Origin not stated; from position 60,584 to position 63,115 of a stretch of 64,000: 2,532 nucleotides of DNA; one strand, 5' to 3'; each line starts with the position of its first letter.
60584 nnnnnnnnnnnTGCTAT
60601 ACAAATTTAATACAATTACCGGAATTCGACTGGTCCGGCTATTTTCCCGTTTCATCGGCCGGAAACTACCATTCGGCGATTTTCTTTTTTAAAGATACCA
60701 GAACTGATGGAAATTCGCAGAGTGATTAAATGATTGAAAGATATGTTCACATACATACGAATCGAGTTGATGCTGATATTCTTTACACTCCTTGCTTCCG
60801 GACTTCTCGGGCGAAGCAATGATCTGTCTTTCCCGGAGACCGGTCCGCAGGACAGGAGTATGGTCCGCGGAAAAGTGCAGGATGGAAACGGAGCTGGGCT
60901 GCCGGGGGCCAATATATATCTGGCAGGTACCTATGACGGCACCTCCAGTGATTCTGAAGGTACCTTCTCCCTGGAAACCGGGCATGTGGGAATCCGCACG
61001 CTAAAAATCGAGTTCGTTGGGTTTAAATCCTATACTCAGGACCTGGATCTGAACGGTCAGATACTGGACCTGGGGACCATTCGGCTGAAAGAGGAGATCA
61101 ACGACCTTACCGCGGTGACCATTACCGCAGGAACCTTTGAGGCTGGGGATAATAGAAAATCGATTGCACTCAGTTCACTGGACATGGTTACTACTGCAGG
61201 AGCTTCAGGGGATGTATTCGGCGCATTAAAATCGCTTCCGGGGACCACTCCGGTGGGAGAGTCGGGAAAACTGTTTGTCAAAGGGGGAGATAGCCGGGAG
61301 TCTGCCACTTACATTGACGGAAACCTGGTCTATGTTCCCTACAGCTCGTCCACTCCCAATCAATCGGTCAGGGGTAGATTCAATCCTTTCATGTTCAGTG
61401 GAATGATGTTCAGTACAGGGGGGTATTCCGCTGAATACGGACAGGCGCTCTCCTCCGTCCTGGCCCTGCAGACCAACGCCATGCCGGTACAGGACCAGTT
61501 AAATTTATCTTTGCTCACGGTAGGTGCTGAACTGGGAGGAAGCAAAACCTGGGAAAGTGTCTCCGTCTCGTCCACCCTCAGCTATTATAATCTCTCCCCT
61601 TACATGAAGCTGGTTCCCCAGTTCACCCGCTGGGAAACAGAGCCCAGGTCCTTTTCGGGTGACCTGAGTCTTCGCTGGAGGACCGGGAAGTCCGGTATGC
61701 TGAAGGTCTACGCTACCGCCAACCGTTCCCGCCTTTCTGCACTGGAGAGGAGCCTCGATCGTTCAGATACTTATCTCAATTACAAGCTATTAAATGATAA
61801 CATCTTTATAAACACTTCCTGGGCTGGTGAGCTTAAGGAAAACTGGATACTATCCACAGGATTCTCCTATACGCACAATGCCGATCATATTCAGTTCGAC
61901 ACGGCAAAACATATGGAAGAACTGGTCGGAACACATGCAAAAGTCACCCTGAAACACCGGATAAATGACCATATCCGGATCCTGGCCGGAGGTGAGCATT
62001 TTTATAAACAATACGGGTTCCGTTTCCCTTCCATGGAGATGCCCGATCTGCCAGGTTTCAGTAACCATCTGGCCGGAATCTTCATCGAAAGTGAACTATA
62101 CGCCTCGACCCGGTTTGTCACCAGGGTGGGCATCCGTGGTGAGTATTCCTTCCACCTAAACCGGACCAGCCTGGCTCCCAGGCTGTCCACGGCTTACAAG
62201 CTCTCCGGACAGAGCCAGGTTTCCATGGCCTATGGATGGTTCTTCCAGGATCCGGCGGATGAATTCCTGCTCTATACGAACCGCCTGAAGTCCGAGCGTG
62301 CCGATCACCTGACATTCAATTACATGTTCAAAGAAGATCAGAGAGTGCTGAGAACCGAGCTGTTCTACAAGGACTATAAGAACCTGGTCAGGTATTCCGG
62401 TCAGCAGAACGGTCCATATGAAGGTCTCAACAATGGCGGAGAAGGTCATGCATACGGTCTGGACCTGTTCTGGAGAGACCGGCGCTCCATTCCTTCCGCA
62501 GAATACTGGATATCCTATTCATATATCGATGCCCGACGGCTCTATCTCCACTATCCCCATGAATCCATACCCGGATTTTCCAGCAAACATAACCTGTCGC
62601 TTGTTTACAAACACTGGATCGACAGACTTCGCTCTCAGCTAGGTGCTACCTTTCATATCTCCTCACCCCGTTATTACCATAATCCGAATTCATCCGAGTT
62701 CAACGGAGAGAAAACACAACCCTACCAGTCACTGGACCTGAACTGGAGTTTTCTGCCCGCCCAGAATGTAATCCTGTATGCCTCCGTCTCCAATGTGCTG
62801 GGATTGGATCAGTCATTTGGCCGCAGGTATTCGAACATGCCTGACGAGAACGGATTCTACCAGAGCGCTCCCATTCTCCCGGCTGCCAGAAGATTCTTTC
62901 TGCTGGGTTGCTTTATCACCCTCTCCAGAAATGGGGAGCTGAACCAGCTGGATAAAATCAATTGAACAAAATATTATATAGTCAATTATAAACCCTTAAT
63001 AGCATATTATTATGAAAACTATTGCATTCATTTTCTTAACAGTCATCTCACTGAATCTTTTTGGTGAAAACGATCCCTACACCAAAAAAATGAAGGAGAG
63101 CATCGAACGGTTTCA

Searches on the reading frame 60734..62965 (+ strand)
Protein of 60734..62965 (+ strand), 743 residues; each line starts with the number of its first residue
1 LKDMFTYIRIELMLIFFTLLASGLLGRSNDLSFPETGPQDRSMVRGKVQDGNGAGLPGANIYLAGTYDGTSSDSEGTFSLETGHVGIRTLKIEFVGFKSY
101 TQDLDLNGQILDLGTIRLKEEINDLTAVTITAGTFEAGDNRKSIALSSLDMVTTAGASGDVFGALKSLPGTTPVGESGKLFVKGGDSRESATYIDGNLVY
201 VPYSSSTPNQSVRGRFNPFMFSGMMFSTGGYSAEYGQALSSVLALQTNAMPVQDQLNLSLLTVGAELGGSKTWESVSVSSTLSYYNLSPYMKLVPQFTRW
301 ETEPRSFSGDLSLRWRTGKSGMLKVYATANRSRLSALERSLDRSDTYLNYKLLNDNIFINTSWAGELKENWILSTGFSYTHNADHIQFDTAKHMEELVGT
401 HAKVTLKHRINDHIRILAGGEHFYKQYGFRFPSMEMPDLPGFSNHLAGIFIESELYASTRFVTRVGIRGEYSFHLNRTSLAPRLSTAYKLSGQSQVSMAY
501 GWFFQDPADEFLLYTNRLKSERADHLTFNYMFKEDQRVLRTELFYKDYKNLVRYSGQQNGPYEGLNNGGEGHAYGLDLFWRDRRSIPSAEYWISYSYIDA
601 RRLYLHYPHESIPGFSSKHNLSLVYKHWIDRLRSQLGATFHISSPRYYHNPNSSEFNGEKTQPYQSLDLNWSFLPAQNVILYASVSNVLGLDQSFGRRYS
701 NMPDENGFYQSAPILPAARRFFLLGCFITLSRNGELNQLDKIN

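Call 18: search_protein_families(library=pfam, proteins=[window:60734-62965:+])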
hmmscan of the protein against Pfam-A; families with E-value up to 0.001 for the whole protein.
window:60734-62965:+ (743 aa): 2 families
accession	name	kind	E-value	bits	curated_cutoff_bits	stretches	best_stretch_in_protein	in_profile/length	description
PF13715.12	CarbopepD_reg_2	-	3.3e-14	53.1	32.2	1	44-129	1-87/88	CarboxypepD_reg-like domain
PF13620.12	CarboxypepD_reg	-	1.4e-10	41.8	32.3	1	44-113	2-77/82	Carboxypeptidase regulatory-like domain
